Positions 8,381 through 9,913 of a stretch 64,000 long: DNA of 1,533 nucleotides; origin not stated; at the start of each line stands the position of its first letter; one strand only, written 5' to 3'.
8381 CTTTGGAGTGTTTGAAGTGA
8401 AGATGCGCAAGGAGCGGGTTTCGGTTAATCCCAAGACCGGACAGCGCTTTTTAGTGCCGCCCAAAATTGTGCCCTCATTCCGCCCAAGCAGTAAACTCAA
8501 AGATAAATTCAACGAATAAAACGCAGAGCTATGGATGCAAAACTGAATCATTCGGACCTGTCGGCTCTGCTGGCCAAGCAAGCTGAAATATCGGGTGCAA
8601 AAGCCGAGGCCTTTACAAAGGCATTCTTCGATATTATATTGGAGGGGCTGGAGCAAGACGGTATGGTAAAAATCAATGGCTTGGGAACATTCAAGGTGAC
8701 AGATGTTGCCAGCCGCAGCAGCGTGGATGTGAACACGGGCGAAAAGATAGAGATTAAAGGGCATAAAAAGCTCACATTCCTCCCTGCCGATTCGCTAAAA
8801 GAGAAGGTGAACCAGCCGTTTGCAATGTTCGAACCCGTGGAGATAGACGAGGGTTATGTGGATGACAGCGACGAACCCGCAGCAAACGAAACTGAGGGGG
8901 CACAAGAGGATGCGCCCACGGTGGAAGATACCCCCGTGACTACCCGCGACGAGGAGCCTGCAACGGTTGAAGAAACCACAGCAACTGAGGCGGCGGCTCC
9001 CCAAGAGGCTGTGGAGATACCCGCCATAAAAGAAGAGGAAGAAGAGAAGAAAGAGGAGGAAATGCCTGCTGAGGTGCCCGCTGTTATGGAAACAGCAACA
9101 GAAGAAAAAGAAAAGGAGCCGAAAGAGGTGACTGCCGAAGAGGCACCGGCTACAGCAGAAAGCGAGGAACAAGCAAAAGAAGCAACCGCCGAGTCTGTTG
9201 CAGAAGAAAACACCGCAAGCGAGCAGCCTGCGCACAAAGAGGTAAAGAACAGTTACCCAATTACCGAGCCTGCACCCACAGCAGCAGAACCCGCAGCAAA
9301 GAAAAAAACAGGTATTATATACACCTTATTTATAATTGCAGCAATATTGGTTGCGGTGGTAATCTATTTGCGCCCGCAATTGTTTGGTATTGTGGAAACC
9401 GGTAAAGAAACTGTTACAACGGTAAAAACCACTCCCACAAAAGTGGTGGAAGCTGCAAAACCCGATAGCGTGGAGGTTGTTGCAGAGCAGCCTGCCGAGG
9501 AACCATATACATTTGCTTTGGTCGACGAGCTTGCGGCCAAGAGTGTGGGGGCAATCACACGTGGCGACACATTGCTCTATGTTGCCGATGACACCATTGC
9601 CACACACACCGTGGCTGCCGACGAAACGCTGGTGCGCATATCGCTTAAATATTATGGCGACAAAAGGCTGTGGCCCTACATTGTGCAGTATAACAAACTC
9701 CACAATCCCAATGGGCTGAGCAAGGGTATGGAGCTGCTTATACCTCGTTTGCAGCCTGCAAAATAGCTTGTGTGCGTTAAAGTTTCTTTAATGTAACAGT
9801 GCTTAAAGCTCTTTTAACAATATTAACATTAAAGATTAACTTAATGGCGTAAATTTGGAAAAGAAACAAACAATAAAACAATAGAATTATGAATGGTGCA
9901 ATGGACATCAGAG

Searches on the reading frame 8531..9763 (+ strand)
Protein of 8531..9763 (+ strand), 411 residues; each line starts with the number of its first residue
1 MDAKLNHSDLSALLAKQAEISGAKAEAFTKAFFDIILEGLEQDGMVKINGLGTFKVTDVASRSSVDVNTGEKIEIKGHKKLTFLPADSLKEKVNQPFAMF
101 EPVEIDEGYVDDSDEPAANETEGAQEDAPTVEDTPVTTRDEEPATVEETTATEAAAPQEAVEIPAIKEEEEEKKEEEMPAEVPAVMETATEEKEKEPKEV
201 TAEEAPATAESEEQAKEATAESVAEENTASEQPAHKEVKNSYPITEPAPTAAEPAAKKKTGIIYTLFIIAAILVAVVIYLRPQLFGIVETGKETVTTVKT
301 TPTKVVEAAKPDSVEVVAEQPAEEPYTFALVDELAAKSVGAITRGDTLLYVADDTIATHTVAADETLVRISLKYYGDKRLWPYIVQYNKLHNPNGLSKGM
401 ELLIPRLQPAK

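Call 97: search_protein_families(library=pfam, proteins=[window:8531-9763:+], max_evalue=0.00001)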
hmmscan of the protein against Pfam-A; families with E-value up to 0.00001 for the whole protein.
window:8531-9763:+ (411 aa): 1 family
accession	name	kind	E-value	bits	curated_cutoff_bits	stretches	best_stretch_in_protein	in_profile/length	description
PF00216.26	Bac_DNA_binding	-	5.1e-21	75.2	22.4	1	6-94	2-90/90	Bacterial DNA-binding protein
